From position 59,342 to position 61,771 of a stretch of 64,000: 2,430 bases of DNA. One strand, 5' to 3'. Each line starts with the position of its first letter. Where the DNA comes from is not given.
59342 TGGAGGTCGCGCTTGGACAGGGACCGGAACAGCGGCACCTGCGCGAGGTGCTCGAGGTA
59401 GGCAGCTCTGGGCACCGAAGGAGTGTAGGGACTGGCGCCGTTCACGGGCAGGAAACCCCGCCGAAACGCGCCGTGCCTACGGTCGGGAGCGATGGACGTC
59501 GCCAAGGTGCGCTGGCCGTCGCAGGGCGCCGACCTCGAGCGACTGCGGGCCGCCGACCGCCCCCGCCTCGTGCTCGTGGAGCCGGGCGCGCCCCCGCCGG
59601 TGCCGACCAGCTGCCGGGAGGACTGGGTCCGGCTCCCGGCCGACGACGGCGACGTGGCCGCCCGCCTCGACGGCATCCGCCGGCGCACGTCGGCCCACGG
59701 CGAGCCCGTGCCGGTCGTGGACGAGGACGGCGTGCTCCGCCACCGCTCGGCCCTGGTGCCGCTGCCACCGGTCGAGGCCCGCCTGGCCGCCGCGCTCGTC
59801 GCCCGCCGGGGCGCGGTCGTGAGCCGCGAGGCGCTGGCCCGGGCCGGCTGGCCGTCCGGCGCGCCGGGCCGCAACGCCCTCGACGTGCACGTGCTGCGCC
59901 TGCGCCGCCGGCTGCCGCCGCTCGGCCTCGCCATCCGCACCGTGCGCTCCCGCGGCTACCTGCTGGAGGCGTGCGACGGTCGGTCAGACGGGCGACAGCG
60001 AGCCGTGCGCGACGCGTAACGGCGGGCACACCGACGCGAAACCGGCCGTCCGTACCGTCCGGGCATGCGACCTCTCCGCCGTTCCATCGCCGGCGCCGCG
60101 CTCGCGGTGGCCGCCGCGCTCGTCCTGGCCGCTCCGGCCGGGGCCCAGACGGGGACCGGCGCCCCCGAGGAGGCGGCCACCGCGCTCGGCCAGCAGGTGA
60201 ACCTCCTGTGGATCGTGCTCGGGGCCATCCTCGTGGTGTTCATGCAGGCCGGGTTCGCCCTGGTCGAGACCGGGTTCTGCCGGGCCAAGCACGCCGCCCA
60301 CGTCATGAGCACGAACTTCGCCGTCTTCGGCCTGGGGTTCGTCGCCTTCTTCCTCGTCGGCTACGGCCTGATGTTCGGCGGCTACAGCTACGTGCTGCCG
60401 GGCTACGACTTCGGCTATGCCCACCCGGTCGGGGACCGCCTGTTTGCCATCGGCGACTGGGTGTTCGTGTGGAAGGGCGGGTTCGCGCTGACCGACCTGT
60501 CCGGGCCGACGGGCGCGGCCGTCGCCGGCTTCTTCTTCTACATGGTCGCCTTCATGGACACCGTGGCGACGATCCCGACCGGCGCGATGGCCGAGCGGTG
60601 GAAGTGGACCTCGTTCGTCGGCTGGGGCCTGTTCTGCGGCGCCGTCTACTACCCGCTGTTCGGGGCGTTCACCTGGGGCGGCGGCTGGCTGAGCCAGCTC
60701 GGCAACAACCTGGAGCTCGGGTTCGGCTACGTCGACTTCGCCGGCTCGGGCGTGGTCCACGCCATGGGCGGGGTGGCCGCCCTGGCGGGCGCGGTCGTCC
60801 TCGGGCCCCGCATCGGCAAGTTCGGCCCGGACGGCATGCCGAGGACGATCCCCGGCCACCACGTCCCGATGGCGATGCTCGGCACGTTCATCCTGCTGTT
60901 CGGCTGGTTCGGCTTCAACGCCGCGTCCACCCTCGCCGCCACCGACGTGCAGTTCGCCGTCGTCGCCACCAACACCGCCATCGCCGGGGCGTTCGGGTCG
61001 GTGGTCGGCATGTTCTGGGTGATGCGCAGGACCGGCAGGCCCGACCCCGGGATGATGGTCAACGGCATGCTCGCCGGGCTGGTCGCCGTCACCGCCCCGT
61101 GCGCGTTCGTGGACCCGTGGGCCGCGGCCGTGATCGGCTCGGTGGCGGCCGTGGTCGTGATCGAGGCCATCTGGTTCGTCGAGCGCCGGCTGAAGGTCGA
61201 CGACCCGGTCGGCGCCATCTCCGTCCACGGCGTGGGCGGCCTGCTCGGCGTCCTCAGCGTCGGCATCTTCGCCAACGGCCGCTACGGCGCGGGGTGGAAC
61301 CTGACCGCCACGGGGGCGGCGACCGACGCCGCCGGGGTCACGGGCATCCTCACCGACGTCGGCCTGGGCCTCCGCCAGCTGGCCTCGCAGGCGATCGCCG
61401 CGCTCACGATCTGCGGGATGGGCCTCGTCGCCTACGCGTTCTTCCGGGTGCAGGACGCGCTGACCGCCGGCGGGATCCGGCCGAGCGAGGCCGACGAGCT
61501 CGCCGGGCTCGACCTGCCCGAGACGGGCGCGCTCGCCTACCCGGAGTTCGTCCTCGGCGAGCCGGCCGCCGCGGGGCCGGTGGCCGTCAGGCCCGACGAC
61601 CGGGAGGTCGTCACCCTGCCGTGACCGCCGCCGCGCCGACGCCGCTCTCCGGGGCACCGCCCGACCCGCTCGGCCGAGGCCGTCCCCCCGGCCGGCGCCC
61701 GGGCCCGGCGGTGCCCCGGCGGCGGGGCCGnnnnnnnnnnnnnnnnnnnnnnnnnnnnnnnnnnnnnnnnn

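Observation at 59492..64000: amtB is followed by a cation/proton antiporter fused to a degenerate GlnD-like sensor module; no PII gene in the locus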

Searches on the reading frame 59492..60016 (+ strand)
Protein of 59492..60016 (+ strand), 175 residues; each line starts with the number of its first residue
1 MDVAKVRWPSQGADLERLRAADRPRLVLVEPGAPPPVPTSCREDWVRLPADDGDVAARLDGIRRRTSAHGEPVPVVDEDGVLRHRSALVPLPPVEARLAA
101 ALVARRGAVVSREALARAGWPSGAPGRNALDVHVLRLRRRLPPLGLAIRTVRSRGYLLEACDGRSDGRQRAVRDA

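Call 3: search_protein_families(library=pfam, proteins=[window:59492-60016:+], max_evalue=1)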
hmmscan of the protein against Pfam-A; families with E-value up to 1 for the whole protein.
window:59492-60016:+ (175 aa): 1 family
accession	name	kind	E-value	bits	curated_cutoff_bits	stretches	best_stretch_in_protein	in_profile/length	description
PF00486.34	Trans_reg_C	-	1.9e-13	50.7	26.2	1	89-158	4-77/77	Transcriptional regulatory protein, C terminal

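Call 4: search_protein_families(library=ncbifam, proteins=[window:59492-60016:+], max_evalue=1)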
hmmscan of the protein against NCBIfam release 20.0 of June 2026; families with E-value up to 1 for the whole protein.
window:59492-60016:+ (175 aa): 26 families (the best 25 are shown)
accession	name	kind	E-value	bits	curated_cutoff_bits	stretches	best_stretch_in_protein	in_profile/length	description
NF005568.0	PRK07239.1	equivalog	1.2e-09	37.6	273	1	86-160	301-373/381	uroporphyrinogen-III synthase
NF041733.1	resp_reg_CseB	equivalog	1.8e-08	34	350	1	77-159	145-227/228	two-component system response regulator CseB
TIGR02154.1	PhoB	equivalog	1e-06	28.2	296.2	1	82-158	146-225/226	phosphate regulon transcriptional regulator PhoB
NF012023.0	PRK15479.1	equivalog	1.1e-05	25.1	337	1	44-162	97-221/224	transcriptional regulator TctD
NF007928.2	PRK10643.1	equivalog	5.3e-05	23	330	1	87-158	146-216/216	two-component system response regulator PmrA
NF053854.1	RespRegPhoBBctds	equivalog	0.00024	20.5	270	1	88-158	153-224/225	two-component system response regulator PhoB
NF008296.0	PRK11083.1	equivalog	0.0003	20.3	273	1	43-159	98-226/228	two-component system response regulator CreB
NF040689.1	MtrAB_MtrA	equivalog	0.00036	20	300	1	44-156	94-216/219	MtrAB system response regulator MtrA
NF008199.0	PRK10955.1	equivalog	0.00086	19.3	341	1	95-158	161-228/232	envelope stress response regulator transcription factor CpxR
NF007982.1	PRK10710.1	equivalog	0.0031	17.1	380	1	44-160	103-229/235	envelope stress response regulator BaeR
NF007663.1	PRK10336.1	equivalog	0.0047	16.7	345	1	54-158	107-216/219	quorum sensing response regulator transcription factor QseB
NF008078.0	PRK10816.1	equivalog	0.0068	15.9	336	1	43-159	96-221/223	two-component system response regulator PhoP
NF033118.1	vanR-O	exception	0.0091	15.4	505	1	100-160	162-222/233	vancomycin resistance response regulator transcription factor VanR-O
NF045991.1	RespRegCtrARhodob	equivalog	0.016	15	350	1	43-159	96-222/224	response regulator transcription factor CtrA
NF007346.1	PRK09836.1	equivalog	0.016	15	420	1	95-163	155-226/227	copper/silver response regulator transcription factor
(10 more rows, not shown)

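Call 43: search_solved_structures(query=window:59492-60016:+, max_evalue=0.01, show_alignments=2)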
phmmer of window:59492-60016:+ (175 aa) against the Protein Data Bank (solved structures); distinct sequences matched with E-value up to 0.01: 20.
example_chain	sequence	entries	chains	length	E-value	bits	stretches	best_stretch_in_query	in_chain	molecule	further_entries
5dcl_A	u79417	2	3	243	1.9e-07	34.4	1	77-164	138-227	PhoB family transcriptional regulator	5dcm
5dcm_B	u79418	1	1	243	2.6e-07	34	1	77-161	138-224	PhoB family transcriptional regulator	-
3q9v_A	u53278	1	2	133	9.2e-06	28.9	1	82-158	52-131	DNA-binding response regulator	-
7e1d_B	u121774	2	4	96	0.00012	25.3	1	86-160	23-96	DNA-binding response regulator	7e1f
7e92_A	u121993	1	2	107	0.00015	24.9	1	86-160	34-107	DNA-binding response regulator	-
2m87_A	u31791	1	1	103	0.00021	24.5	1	89-158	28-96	Transcriptional regulatory protein basR/pmrA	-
3q9s_A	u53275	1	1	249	0.00033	23.8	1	44-152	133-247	DNA-binding response regulator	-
4s04_A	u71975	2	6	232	0.0004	23.6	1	89-162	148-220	DNA-binding transcriptional regulator BasR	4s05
8jo2_H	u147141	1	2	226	0.0004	23.6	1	89-162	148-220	DNA-binding transcriptional regulator BasR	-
4uht_A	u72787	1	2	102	0.00062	23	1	93-159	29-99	TRANSCRIPTIONAL REGULATORY PROTEIN CPXR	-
7e1b_A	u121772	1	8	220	0.00062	22.9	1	85-159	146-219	DNA-binding response regulator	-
7lz9_A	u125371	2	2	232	0.0011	22.2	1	43-160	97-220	Putative two-component system response regulator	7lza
8hig_A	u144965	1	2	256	0.0014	21.8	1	14-158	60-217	DNA-binding response OmpR family regulator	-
4kny_A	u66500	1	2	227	0.0028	20.8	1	42-141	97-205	KDP operon transcriptional regulatory protein KdpE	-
4kfc_A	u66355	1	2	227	0.0029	20.8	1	42-141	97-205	KDP operon transcriptional regulatory protein KdpE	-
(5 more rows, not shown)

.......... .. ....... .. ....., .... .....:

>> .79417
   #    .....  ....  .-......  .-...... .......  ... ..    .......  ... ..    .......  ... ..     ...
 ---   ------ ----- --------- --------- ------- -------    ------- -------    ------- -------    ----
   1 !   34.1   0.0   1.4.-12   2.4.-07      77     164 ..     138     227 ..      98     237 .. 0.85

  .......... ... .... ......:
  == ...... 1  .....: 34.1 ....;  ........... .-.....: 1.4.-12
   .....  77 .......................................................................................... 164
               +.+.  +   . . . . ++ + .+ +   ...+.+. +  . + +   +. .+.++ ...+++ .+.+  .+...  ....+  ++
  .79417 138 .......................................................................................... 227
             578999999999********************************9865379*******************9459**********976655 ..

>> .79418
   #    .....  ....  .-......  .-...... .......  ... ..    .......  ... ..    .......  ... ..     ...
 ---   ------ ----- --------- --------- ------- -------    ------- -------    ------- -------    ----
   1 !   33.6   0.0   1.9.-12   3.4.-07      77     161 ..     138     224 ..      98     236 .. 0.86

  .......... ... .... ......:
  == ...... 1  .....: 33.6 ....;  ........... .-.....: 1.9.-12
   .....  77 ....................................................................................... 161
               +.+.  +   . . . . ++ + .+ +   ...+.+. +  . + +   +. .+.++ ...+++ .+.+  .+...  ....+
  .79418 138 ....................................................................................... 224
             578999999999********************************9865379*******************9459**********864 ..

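Call 72: find_homologous_proteins(query=window:59492-60016:+, max_evalue=0.00001)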
Query window:59492-60016:+ (175 aa): 4024 proteins with E <= 0.00001 among 8000 candidates; the best 120 are listed.
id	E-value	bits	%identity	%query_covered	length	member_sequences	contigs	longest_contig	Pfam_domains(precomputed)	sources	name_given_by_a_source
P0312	2.3e-89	316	90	94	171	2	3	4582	PF00486.35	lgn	-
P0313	1.6e-78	281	82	94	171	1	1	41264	PF00486.35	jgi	jgi:two-component system, OmpR family, response regulator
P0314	8.7e-71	255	78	93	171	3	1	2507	PF00486.35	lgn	-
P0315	1.2e-69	252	79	91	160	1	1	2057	PF00486.35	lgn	-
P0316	1.2e-68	248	78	91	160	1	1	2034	PF00486.35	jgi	jgi:DNA-binding response OmpR family regulator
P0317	3.7e-59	218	62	98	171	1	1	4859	PF00486.35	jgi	jgi:DNA-binding response OmpR family regulator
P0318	4.3e-59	217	63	99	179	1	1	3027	PF00486.35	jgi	jgi:two-component system OmpR family response regulator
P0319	4.4e-59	217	62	100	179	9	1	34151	PF00486.35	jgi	jgi:DNA-binding winged helix-turn-helix (wHTH) protein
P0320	8.0e-59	216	65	100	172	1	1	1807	PF00486.35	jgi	jgi:DNA-binding response OmpR family regulator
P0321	1.3e-58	216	62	99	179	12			PF00486.35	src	-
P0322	1.5e-58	216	66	93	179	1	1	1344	PF00486.35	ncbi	-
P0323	2.1e-58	215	62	98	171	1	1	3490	PF00486.35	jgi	jgi:DNA-binding response OmpR family regulator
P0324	4.8e-58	214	66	97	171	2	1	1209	PF00486.35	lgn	-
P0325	7.0e-58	213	62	98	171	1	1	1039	PF00486.35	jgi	jgi:DNA-binding response OmpR family regulator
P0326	9.2e-58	213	65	100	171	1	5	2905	PF00486.35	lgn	-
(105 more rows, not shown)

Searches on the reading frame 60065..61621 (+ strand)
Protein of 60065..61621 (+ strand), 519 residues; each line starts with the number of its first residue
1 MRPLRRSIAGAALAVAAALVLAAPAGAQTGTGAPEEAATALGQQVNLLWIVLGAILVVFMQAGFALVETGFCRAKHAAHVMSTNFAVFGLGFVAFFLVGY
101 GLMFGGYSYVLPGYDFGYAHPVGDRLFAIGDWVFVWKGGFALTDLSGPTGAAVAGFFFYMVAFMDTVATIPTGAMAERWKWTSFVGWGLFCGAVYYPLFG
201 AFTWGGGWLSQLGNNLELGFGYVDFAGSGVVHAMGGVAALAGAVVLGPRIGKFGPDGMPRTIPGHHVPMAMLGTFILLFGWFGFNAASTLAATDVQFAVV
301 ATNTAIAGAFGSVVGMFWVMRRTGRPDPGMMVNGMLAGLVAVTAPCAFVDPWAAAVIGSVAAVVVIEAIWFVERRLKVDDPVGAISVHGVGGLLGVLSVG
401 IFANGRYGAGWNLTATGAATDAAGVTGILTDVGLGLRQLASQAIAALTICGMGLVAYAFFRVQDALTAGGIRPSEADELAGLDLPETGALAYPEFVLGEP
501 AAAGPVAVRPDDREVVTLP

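Call 3: search_protein_families(library=pfam, proteins=[window:60065-61621:+], max_evalue=1)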
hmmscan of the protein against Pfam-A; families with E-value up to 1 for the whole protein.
window:60065-61621:+ (519 aa): 1 family
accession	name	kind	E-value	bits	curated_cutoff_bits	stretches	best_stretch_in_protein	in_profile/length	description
PF00909.26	Ammonium_transp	-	4.1e-95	319.3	23.2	1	48-492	1-399/399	Ammonium Transporter Family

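Call 4: search_protein_families(library=ncbifam, proteins=[window:60065-61621:+], max_evalue=1)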
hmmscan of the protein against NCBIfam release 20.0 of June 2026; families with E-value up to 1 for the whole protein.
window:60065-61621:+ (519 aa): 3 families
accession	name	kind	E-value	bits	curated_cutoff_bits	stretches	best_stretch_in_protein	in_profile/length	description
TIGR00836.1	amt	subfamily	6.3e-91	305.3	343.3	1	47-492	2-406/406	ammonium transporter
TIGR03644.1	marine_trans_1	hypoth_equivalog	7e-79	265.5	514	2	46-459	4-403/404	probable ammonium transporter, marine subtype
NF007947.0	PRK10666.1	equivalog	1.6e-36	126.1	657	1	39-492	24-426/428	ammonium transporter AmtB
